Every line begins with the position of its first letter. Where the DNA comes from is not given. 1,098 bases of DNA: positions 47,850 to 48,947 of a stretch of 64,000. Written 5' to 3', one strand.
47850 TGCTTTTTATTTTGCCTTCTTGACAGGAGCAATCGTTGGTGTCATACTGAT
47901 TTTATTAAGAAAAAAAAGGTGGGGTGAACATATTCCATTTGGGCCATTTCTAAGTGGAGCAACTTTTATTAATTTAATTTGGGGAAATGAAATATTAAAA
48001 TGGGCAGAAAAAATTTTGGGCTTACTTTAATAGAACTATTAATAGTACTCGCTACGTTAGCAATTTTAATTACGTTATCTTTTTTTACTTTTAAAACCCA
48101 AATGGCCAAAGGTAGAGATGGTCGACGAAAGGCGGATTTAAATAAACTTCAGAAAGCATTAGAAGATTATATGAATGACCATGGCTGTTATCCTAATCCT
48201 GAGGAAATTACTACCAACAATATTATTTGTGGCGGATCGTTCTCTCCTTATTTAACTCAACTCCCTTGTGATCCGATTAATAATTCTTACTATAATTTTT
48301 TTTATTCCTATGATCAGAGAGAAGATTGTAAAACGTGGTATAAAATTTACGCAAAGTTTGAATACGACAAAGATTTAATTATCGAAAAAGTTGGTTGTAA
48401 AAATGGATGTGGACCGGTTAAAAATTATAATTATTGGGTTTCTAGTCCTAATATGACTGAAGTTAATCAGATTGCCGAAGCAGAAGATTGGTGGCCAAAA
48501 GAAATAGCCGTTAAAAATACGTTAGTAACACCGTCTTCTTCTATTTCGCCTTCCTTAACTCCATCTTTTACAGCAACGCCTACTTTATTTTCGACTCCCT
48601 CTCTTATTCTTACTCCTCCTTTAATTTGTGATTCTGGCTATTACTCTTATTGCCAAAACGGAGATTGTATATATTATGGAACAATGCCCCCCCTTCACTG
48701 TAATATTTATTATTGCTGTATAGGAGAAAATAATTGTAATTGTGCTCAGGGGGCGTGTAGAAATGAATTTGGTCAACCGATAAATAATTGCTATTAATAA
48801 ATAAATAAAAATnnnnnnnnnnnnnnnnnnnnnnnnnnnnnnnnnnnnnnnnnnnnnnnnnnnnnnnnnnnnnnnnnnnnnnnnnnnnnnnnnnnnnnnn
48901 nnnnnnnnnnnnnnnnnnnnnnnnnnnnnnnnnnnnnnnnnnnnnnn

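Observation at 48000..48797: Pilin fused to an S/T/P linker and a Cys-rich C-terminal module, starting inside pilD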

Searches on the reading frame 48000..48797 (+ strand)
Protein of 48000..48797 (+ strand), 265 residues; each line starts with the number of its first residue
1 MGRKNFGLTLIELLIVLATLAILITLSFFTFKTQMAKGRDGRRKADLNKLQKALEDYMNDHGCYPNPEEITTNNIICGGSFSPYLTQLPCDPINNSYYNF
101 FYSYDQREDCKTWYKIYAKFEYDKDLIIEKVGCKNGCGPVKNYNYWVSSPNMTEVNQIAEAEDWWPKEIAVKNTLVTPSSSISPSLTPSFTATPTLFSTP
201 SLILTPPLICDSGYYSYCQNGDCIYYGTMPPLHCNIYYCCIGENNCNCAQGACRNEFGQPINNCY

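Call 4: search_protein_families(library=pfam, proteins=[window:48000-48797:+], max_evalue=0.1)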
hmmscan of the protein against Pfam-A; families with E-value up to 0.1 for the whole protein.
window:48000-48797:+ (265 aa): 3 families
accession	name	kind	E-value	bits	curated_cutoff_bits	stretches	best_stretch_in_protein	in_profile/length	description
PF07963.17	N_methyl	-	2.6e-05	24.1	21.2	1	3-26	2-25/27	Prokaryotic N-terminal methylation motif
PF08334.16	T2SSG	-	0.0005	20.5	21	1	34-98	5-75/108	Type II secretion system (T2SS), protein G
PF25359.1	PH_met_RdRP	-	0.029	14.3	27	1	74-136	17-80/220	Metazoan RdRP associated PH-like domain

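Call 6: find_homologous_proteins(query=window:48000-48797:+, max_evalue=0.001)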
Query window:48000-48797:+ (265 aa): 82 proteins with E <= 0.001 among 382 candidates.
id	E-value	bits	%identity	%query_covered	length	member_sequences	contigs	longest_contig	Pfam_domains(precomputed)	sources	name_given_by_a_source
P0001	8.3e-159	546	100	88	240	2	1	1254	-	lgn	-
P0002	8.4e-99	349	61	100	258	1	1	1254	-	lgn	-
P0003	1.5e-96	341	62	100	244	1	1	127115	-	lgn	-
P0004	1.1e-79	286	68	64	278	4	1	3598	-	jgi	-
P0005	2.2e-75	272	63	75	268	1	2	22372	PF07963.18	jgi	-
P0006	4.5e-75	271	65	63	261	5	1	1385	-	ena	-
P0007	2.7e-72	262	50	100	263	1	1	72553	-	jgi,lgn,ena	-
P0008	2.3e-71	259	59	76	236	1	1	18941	PF07963.18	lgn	-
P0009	3.7e-71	258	65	63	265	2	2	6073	PF07963.18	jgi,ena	-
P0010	3.9e-71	258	65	63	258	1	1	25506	-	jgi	jgi:type II secretory pathway pseudopilin PulG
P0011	5.6e-71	257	61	71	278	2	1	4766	PF08334.17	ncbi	ncbi:MAG: type II secretion system protein GspG [Microgenomates group bacterium]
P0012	3.2e-70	255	62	68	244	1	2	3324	-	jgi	jgi:type II secretory pathway pseudopilin PulG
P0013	2.9e-69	252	54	73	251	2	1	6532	PF07963.18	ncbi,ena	-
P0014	2.2e-68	249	56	74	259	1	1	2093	-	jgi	-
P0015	9.1e-68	247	66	59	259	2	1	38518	-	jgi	-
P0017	2.4e-65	239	59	72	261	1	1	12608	PF07963.18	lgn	-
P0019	6.5e-65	238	59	62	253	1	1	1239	PF07963.18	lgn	-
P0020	3.1e-64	235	53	83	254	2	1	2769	PF07963.18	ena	-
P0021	5.9e-64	234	59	63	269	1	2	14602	PF07963.18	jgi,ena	-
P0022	9.3e-64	234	59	68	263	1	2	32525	PF07963.18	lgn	-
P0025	2.3e-62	229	65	60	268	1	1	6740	-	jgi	-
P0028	1.2e-61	227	46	95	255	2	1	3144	-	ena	-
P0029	2.1e-61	226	55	78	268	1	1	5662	PF07963.18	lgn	-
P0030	4.9e-60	222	58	61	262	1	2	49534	-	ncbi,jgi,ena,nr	ncbi:MAG TPA: prepilin-type N-terminal cleavage/methylation domain-containing protein [Nevskiaceae b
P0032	1.9e-59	220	52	74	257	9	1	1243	PF07963.18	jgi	-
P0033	2.5e-59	219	45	98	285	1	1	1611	PF07963.18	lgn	-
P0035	1.1e-57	214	45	93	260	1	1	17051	PF07963.18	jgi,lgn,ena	-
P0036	2.1e-56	210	56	61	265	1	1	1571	PF07963.18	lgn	-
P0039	1.1e-54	204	51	74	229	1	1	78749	PF07963.18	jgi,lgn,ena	jgi:prepilin-type N-terminal cleavage/methylation domain-containing protein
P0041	2.0e-53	200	56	60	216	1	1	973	PF07963.18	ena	-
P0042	2.0e-53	200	44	100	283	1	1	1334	PF07963.18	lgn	-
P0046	1.1e-48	184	44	74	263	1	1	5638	PF07963.18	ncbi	-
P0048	2.6e-47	180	46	61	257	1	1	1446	PF07963.18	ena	-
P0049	3.9e-47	179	45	70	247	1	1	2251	PF07963.18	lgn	-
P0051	2.3e-45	173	52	62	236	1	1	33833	PF07963.18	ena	-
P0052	4.6e-45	172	53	62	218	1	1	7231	PF07963.18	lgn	-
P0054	1.9e-42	164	52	62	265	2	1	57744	PF07963.18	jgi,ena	-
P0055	4.7e-42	163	49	66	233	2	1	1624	PF07963.18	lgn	-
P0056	1.6e-40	158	48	60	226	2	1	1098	PF07963.18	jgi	-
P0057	1.8e-40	157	50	56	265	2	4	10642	PF07963.18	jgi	-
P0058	2.6e-40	157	43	72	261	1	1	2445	PF07963.18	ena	-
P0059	4.4e-40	156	36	97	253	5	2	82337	PF07963.18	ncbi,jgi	-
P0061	3.8e-37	146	44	72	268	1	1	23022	PF07963.18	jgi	-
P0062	5.9e-36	143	48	62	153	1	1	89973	PF07963.18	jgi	jgi:prepilin-type N-terminal cleavage/methylation domain-containing protein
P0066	8.5e-28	116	45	60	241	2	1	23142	PF07963.18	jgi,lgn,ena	-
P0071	2.2e-16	78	34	83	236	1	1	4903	PF07963.18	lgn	-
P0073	1.9e-13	69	35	57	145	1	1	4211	PF07963.18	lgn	-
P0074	3.2e-13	68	39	45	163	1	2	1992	PF07963.18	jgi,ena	-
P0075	2.6e-10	58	39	43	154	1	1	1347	PF07963.18,PF08334.17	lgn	-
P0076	4.3e-10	58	42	36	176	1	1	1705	PF07963.18,PF22434.2,PF08334.17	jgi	jgi:general secretion pathway protein G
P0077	2.4e-8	52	38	38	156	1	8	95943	PF07963.18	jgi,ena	-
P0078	8.8e-8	50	52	23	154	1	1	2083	PF07963.18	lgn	-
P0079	1.6e-7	49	52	23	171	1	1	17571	PF07963.18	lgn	-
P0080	1.0e-6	47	33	57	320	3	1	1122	PF07963.18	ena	-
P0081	1.4e-4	40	38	37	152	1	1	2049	PF07963.18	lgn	-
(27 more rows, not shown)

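Call 11: find_encoding_contigs(protein=P0003, flank=8000, max_places=2)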
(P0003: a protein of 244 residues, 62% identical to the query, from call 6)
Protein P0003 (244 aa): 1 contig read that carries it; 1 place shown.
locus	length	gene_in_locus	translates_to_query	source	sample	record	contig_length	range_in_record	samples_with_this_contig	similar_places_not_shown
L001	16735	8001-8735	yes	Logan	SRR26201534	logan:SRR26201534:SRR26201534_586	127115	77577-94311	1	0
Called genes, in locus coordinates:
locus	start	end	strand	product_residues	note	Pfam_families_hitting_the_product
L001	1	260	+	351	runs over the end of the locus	PF00437:T2SSE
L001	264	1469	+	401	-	PF28597:T2SSF_N, PF00482:T2SSF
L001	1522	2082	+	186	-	PF07963:N_methyl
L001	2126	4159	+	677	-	PF11028:TMEM260_N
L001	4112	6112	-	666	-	-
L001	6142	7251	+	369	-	-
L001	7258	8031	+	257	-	PF06750:A24_N_bact, PF01478:Peptidase_A24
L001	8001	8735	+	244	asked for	-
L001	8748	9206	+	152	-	PF07963:N_methyl, PF08334:T2SSG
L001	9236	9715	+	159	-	PF07963:N_methyl, PF08334:T2SSG (weak)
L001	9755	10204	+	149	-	PF07963:N_methyl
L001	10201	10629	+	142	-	PF07963:N_methyl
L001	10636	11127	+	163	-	PF07963:N_methyl (weak)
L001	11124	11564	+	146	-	-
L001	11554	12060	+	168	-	PF07963:N_methyl (weak)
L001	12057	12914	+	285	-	-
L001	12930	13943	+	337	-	PF11104:PilM_2, PF06723:MreB_Mbl, PF08841:DDR (faint), PF14450:FtsA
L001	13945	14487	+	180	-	-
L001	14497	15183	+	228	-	PF04350:PilO, PF10741:T2SSM_b (weak)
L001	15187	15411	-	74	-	PF13083:KH_KhpA-B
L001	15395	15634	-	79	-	PF00886:Ribosomal_S16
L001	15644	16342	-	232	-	PF22935:RM44_endonuclase, PF14622:Ribonucleas_3_3, PF00636:Ribonuclease_3, PF00035:dsrm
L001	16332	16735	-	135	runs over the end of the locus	PF01029:NusB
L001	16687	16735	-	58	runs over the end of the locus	PF01783:Ribosomal_L32p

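Call 12: find_encoding_contigs(protein=P0007, flank=8000, max_places=2)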
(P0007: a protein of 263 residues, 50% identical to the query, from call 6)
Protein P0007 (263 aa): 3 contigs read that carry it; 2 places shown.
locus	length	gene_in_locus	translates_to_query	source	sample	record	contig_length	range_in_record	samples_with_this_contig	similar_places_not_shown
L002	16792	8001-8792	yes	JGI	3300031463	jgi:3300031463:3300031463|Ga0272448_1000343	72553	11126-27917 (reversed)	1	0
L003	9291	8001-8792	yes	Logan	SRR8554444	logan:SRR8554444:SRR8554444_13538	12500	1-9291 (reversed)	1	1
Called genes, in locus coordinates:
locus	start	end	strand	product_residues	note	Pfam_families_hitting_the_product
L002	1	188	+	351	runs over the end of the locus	PF00437:T2SSE, PF13401:AAA_22 (faint)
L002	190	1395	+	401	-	PF28597:T2SSF_N, PF00482:T2SSF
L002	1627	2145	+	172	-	-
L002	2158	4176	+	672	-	PF11028:TMEM260_N, PF13231:PMT_2 (weak), PF07719:TPR_2 (faint), PF00515:TPR_1 (faint)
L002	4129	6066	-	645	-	-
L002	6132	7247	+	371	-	-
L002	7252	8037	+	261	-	PF06750:A24_N_bact, PF01478:Peptidase_A24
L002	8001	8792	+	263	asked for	-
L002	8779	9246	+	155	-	PF07963:N_methyl, PF08334:T2SSG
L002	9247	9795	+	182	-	PF07963:N_methyl (weak)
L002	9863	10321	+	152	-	PF07963:N_methyl (weak)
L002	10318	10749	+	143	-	PF07963:N_methyl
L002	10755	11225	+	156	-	-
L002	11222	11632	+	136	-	-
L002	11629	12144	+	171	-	PF07963:N_methyl (weak)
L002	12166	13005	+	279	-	-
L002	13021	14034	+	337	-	PF08841:DDR (faint), PF11104:PilM_2, PF06723:MreB_Mbl (faint), PF14450:FtsA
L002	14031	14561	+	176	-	-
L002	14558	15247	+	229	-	PF04350:PilO (weak)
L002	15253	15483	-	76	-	PF13083:KH_KhpA-B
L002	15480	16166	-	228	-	PF22935:RM44_endonuclase, PF14622:Ribonucleas_3_3, PF00636:Ribonuclease_3, PF00035:dsrm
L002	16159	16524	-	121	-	PF01029:NusB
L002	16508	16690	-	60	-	PF01783:Ribosomal_L32p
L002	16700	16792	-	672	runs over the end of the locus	PF17191:RecG_wedge, PF01336:tRNA_anti-codon (weak), PF00270:DEAD, PF04851:ResIII, PF00271:Helicase_C, PF22590:Cas3-like_C_2 (weak), PF19833:RecG_dom3_C (weak)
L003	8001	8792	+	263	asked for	-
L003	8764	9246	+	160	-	PF07963:N_methyl, PF08334:T2SSG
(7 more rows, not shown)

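Call 21: predict_structure(alignment_id=A1)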
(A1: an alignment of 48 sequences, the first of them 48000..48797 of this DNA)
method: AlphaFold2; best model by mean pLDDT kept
length: 265 residues; sequences in the alignment: 48
mean_pLDDT: 81.3   pTM: 0.59
mean pLDDT of the five models: 81.3, 78.6, 77.8, 76.3, 76.2
residues with pLDDT >= 90: 136; 70-90: 71; 50-70: 18; < 50: 40
segments of 3 or more residues with pLDDT < 50: 167-198, 200-206
pLDDT, mean of each block of 10 residues (from residue 1): 68 95 97 96 97 98 96 91 97 87 93 95 96 93 95 87 59 37 43 46 52 82 81 75 70 88 81
secondary structure, 60 per line:
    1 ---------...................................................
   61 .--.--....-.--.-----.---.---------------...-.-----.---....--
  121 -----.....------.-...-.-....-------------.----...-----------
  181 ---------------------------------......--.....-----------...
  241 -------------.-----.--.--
elements in order: H10-61 H67-70 E101-103 E115-118 H126-130 E145-148 E214-219 E222-226 E238-240

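Call 24: fold_search(model_id=the predicted structure, library=pdb)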
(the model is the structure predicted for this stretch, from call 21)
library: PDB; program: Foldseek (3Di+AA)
matches with E <= 10: 36; with E <= 0.001: 0
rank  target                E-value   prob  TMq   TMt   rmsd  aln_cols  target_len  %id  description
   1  1t92_A                1.9e-01  0.47  0.20  0.43   6.1        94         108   23  Crystal structure of N-terminal truncated pseudopilin PulG (released 2004-10-05)
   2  5wda_A                5.5e-01  0.38  0.21  0.39   6.6       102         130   24  Structure of the PulG pseudopilus (released 2017-10-25)
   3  4lw9_A                9.2e-01  0.35  0.22  0.46   6.9        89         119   22  Crystal structure of Vibrio cholera major pseudopilin EpsG (released 2014-07-16)
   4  3gn9_A                9.8e-01  0.30  0.22  0.47   6.2        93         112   24  Crystal structure of the major pseudopilin from the type 2 secretion system of Vibrio vulnificus (released 2009-07-28)
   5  6t8s_BBB              1.5e+00  0.25  0.22  0.40   4.1        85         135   19  Structure of the major Type IV pilin PilA1 from Clostridium difficile (released 2020-03-25)
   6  5vxx_A                2.0e+00  0.13  0.22  0.34   7.0       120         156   18  Cryo-EM reconstruction of Neisseria gonorrhoeae Type IV pilus (released 2017-07-12)
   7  7t31_C                3.0e+00  0.10  0.24  0.14   6.0       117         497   14  X-ray Structure of Clostridiodies difficile PilW (released 2022-10-19)
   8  5g2f_A                3.2e+00  0.02  0.11  0.23   8.4        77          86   10  Type IV-like competence pilin TTHA1222 from Thermus thermophilus (released 2016-09-14)
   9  6t8s_CCC              3.8e+00  0.16  0.23  0.43   3.6        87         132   14  Structure of the major Type IV pilin PilA1 from Clostridium difficile (released 2020-03-25)
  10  6t8s_AAA              4.7e+00  0.14  0.23  0.43   3.5        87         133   14  Structure of the major Type IV pilin PilA1 from Clostridium difficile (released 2020-03-25)
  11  7aqk_d                4.7e+00  0.03  0.12  0.11   6.2        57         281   16  Model of the actin filament Arp2/3 complex branch junction in cells (released 2020-12-02)
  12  6dec_D                4.7e+00  0.02  0.11  0.11   6.9        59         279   14  Crystal structure of Bos taurus Arp2/3 complex binding with C-terminus of Homo sapiens SPIN90 (released 2018-10-24)
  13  4o01_B                5.3e+00  0.04  0.06  0.03   4.8        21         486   24  Crystal Structure of D. radiodurans Bacteriophytochrome Photosensory Core Module in its Illuminated Form (released 2014-05-07)
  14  6z3u_B                5.3e+00  0.01  0.11  0.09  11.4        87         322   15  Structure of the CAK complex form Chaetomium thermophilum (released 2020-12-09)
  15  4qny_A                5.7e+00  0.02  0.12  0.10   7.0        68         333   15  Crystal structure of MapK from Leishmania donovani, LDBPK_331470 (released 2014-07-09)
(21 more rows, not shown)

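Call 27: find_related_loci(query=A1, collection=genome_contigs, flank=6000)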
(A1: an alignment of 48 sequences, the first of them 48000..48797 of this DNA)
Query A1 (265 aa) in genome_contigs; peptide patterns used: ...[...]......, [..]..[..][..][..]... (x = any residue, [..] = any of these).
106 stretches matched a pattern; 88 encode a relative of the query (tblastn E <= 1e-3); the best 80 are kept; 80 distinct loci.
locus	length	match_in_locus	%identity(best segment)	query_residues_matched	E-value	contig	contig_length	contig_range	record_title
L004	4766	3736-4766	61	1-189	5e-73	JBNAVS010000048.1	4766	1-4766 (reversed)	MAG: Microgenomates group bacterium isolate Kamch4342-D-MF-044 bin36_IDBA_re-assembly_contigs.fa-48, whole genome shotgu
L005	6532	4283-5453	54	3-196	4e-70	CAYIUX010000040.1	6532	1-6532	MAG TPA_asm: uncultured Gammaproteobacteria bacterium isolate ERP119705_co5_62 genome assembly, contig: NODE_15925_lengt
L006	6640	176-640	58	3-164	2e-59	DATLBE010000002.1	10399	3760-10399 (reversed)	MAG TPA_asm: Nevskiaceae bacterium isolate SMAG_U14290 k141_1614540, whole genome shotgun sequence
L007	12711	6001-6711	41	9-256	3e-49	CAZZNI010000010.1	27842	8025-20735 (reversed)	MAG TPA_asm: uncultured Gammaproteobacteria bacterium isolate SRP241326_co4_16 genome assembly, contig: NODE_2407_length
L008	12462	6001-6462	51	7-164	4e-48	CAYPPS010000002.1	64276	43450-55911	MAG TPA_asm: uncultured Gammaproteobacteria bacterium isolate binchicken_co181_619 genome assembly, contig: NODE_442_len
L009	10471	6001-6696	42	1-238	4e-48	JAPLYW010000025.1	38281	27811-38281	MAG: Candidatus Shapirobacteria bacterium isolate LacPavin_0419_WC90_MAG_34_15 LacPavin_0419_WC90_scaffold_93720, whole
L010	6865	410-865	48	1-160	1e-42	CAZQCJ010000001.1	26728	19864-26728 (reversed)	MAG TPA_asm: uncultured Gammaproteobacteria bacterium isolate SRP067234_co1_244 genome assembly, contig: k99_971050, who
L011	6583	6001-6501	44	2-195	9e-43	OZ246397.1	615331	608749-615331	MAG: uncultured Gammaproteobacteria bacterium isolate SRP068000_co4_68 genome assembly, chromosome: 1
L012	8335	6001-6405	48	7-152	2e-36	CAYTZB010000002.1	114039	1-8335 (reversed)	MAG TPA_asm: uncultured Gammaproteobacteria bacterium isolate binchicken_co134_900 genome assembly, contig: NODE_407_len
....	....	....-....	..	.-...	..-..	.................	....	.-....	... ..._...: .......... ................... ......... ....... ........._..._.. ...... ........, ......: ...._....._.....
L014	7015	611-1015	46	7-152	8e-35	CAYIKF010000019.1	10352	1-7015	MAG TPA_asm: uncultured Gammaproteobacteria bacterium isolate ERP119705_co21_379 genome assembly, contig: NODE_8220_leng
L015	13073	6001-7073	45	6-152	3e-33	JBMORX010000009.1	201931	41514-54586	MAG: Patescibacteria group bacterium isolate Betzabe_MAG191 MAG191_9, whole genome shotgun sequence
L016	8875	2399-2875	42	7-151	3e-33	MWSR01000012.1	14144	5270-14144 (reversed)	MAG: Microgenomates bacterium UTCPR1 contig_7446, whole genome shotgun sequence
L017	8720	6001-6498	41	7-159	7e-33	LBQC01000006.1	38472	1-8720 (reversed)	MAG: Candidatus Roizmanbacteria bacterium GW2011_GWA2_35_19 UR68_C0006, whole genome shotgun sequence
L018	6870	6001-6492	42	7-152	6e-31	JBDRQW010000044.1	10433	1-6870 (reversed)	MAG: Candidatus Beckwithbacteria bacterium isolate MEGAHIT-group-2.65 k141_583363, whole genome shotgun sequence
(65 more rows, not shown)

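Call 50: find_encoding_contigs(protein=P0001, flank=3000, max_places=4)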
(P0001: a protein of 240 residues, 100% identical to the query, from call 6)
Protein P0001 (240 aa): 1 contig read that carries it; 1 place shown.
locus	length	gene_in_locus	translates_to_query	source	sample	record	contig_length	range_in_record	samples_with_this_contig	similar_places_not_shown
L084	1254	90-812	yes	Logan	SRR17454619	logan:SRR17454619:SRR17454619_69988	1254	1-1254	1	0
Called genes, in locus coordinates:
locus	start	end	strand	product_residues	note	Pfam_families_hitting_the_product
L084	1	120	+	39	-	?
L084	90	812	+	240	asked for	-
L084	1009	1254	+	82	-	?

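Call 56: search_protein_families(library=ncbifam, proteins=[window:48000-48797:+], max_evalue=0.01)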
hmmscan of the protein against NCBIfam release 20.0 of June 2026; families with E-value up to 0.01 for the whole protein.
window:48000-48797:+ (265 aa): 4 families
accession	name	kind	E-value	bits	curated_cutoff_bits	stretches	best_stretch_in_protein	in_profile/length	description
TIGR01710.1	typeII_sec_gspG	equivalog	1.1e-09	38.4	88.85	1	7-98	2-100/134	type II secretion system major pseudopilin GspG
NF041775.1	typeIV_PilA_Myxo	equivalog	0.00065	19.7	400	1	4-64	9-69/214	type IV pilin protein PilA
NF041013.1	T4P_ComGE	equivalog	0.0017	18.4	49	1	4-63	2-62/83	competence type IV pilus minor pilin ComGE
NF040999.1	pilin_ComGC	equivalog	0.0081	16.3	75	0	7-76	3-72/84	competence type IV pilus major pilin ComGC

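Call 61: search_dna_similar(query=window:48000-48797:+, collection=phages, mode=protein, max_rows=10)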
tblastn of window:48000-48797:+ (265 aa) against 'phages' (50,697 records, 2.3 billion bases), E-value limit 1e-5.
No match.
